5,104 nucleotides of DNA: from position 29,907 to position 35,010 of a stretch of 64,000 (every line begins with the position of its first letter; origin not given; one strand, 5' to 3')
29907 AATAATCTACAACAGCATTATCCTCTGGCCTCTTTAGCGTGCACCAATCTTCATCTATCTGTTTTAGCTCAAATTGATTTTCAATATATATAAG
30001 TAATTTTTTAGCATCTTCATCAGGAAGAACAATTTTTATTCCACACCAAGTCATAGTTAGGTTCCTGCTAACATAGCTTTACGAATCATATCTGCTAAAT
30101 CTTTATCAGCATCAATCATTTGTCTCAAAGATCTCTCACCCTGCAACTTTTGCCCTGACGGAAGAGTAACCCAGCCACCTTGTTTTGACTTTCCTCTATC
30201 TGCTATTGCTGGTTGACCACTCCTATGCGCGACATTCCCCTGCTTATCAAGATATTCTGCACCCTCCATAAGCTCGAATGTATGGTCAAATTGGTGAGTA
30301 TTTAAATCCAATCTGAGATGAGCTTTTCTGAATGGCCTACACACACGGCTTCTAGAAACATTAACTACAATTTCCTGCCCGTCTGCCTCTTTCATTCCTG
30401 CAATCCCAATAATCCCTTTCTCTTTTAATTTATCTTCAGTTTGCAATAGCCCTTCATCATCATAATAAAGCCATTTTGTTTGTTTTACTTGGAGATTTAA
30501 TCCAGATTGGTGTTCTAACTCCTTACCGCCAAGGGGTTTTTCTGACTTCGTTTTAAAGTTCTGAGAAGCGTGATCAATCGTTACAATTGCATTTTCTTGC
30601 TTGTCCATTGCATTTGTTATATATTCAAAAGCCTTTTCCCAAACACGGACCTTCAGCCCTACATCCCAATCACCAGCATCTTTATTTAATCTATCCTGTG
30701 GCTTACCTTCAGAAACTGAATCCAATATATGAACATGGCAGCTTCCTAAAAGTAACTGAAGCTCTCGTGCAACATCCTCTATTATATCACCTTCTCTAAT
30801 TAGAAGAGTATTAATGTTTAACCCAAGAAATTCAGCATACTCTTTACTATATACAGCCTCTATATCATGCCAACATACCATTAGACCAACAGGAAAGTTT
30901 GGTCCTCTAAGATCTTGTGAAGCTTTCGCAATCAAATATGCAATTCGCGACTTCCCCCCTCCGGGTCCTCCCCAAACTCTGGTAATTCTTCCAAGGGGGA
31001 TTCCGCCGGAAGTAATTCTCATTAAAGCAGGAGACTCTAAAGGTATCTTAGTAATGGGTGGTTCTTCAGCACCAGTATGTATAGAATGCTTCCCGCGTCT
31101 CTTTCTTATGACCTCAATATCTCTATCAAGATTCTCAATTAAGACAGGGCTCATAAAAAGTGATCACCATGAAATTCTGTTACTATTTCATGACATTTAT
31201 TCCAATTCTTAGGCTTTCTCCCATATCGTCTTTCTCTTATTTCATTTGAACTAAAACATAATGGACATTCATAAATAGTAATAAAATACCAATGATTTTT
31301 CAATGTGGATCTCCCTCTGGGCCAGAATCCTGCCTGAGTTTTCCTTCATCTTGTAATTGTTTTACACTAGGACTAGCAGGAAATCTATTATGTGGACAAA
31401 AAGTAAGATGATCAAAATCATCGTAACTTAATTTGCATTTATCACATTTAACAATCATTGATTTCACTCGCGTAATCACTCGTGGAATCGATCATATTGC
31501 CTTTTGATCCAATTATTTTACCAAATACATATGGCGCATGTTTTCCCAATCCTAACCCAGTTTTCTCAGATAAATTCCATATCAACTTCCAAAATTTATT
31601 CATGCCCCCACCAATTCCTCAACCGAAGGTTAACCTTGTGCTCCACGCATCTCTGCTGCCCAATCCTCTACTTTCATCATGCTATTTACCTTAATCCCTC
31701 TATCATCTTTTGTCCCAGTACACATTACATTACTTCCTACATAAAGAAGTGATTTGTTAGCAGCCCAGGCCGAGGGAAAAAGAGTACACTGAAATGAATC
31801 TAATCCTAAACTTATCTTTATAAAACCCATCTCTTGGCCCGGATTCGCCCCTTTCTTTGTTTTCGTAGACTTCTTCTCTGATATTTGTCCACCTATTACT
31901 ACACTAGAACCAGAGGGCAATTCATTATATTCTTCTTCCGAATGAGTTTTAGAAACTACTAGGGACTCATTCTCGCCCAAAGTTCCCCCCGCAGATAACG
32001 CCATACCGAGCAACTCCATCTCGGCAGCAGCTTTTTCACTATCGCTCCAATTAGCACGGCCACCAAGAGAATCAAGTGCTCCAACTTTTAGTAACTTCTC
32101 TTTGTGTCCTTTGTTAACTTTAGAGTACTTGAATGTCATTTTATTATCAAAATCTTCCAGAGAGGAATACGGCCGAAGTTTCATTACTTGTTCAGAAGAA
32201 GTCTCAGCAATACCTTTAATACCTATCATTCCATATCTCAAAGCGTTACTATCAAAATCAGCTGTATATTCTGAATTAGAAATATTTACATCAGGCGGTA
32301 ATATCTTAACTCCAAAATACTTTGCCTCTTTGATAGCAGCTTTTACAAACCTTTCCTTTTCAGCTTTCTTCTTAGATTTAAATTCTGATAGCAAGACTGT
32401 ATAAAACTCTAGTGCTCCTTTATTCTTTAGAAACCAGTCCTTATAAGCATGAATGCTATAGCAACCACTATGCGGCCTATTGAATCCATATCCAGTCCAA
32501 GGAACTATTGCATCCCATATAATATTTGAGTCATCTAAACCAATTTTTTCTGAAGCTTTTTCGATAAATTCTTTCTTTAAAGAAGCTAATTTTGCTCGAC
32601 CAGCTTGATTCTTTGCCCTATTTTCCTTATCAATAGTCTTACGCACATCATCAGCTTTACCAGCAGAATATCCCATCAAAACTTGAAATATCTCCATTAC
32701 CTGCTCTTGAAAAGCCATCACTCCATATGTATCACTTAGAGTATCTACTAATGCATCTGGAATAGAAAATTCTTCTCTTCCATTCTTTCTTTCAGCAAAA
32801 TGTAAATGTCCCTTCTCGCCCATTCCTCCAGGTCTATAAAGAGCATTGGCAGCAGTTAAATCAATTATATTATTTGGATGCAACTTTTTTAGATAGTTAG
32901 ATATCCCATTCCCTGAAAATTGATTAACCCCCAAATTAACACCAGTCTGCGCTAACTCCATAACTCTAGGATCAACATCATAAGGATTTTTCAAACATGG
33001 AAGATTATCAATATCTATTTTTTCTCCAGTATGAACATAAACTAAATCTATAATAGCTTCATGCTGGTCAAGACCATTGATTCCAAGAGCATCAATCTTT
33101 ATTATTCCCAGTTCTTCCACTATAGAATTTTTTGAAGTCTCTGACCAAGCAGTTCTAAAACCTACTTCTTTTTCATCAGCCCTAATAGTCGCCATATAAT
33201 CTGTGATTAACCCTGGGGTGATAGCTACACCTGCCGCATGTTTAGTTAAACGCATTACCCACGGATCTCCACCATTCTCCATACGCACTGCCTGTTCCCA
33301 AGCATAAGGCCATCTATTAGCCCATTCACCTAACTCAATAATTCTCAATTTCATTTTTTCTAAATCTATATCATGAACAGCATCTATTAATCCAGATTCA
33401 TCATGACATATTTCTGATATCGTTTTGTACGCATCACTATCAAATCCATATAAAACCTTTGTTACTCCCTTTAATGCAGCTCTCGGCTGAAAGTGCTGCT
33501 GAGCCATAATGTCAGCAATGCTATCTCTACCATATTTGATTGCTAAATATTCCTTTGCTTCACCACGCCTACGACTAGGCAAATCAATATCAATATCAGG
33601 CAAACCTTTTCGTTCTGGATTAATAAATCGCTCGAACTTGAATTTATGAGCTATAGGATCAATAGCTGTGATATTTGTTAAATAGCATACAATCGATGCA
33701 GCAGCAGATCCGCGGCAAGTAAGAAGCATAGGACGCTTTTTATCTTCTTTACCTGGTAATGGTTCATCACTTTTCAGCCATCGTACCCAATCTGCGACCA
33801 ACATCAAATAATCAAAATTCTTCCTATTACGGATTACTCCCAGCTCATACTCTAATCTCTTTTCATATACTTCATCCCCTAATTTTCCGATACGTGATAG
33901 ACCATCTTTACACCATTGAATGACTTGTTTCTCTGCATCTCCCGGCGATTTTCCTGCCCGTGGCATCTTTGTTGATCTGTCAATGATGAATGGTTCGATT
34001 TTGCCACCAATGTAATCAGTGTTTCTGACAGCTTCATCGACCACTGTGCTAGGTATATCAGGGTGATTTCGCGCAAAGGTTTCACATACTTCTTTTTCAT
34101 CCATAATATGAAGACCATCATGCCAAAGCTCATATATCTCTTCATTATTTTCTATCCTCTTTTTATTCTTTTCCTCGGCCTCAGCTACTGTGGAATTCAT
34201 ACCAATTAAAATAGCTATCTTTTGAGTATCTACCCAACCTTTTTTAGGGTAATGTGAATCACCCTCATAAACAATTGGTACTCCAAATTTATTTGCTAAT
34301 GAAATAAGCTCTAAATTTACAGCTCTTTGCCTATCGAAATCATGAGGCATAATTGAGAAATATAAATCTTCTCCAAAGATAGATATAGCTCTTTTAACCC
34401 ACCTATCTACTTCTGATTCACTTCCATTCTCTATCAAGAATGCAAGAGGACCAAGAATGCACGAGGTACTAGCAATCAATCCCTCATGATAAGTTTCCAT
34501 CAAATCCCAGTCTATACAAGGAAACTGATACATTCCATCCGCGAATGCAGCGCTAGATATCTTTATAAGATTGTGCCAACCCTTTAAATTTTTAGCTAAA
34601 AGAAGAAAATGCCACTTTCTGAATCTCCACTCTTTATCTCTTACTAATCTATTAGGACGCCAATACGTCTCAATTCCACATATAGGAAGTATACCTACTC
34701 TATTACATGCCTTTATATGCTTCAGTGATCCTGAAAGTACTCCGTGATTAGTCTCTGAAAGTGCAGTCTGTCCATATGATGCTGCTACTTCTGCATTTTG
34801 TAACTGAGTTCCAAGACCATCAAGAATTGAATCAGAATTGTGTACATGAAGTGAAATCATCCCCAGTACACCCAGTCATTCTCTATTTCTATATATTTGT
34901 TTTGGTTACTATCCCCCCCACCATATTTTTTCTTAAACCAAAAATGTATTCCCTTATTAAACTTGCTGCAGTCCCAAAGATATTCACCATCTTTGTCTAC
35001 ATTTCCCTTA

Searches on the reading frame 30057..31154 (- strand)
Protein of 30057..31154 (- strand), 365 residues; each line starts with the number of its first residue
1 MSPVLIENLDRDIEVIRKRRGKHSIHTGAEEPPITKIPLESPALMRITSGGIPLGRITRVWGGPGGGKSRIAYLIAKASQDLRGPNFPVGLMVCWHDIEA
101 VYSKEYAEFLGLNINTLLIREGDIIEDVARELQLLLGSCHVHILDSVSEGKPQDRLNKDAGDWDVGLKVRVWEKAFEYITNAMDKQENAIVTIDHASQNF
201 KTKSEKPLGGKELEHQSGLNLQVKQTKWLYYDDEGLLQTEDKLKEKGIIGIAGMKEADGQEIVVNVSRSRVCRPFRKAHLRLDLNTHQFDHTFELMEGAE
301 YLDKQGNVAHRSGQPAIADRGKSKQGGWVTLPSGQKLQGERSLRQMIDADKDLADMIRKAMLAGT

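Call 78: search_protein_families(library=pfam, proteins=[window:30057-31154:-], max_evalue=0.001)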
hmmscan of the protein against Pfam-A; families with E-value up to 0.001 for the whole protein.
window:30057-31154:- (365 aa): 2 families
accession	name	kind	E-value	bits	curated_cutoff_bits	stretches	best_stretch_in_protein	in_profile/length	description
PF00154.27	RecA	-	1e-18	68.2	27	1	9-233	3-228/262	recA bacterial DNA recombination protein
PF08423.17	Rad51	-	0.00026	20.8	22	0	190-227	176-213/244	Rad51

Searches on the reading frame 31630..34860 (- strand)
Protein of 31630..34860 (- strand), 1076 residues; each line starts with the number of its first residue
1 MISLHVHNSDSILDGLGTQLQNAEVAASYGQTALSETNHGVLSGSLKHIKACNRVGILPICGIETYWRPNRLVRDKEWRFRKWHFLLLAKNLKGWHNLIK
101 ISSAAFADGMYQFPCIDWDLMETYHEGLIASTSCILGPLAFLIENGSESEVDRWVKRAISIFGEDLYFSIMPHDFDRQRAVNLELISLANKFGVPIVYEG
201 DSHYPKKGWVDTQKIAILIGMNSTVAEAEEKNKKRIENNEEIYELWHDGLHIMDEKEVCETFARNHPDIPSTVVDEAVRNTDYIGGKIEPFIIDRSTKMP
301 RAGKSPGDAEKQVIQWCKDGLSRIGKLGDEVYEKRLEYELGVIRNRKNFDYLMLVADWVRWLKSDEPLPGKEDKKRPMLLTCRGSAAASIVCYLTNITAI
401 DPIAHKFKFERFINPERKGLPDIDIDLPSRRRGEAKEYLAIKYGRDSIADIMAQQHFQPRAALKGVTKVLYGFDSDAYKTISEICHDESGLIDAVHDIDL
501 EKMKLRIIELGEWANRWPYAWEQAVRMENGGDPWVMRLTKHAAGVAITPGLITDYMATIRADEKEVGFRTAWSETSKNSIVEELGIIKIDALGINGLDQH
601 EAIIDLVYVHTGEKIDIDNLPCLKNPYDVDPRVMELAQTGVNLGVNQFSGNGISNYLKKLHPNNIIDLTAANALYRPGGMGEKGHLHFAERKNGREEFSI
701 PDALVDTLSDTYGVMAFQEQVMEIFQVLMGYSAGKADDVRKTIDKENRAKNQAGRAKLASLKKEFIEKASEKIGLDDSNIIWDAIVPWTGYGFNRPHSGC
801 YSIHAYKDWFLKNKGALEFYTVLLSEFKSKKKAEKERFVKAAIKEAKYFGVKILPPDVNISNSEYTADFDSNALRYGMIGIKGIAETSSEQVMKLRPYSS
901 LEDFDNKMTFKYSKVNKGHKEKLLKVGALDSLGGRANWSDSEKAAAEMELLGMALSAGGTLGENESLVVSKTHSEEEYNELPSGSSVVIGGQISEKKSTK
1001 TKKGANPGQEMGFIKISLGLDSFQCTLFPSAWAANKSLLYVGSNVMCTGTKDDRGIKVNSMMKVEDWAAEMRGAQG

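Call 8: search_protein_families(library=phrogs, proteins=[window:31630-34860:-], max_evalue=0.01)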
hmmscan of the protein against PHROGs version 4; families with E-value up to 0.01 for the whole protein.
window:31630-34860:- (1076 aa): 8 families
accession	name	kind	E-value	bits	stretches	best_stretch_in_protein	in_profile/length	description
phrog_405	-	DNA, RNA and nucleotide metabolism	2.8e-218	728.6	1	2-1061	45-1083/1190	DNA polymerase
phrog_11165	-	DNA, RNA and nucleotide metabolism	8.3e-82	276.4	1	328-914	36-593/782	DNA polymerase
phrog_12219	-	DNA, RNA and nucleotide metabolism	1.7e-63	216.2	1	420-934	1-524/823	DNA polymerase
phrog_7513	-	unknown function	4.8e-56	191.5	1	2-421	12-452/461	-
phrog_21652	-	DNA, RNA and nucleotide metabolism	4.5e-42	145.2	1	387-784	38-441/476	DNA polymerase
phrog_13169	-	DNA, RNA and nucleotide metabolism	7.3e-18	65.6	1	4-415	6-411/463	DNA polymerase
phrog_4335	-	unknown function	1.3e-14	55.2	1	778-896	18-129/421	-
phrog_20695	-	DNA, RNA and nucleotide metabolism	6.8e-14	52.5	1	838-935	36-133/440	DNA binding protein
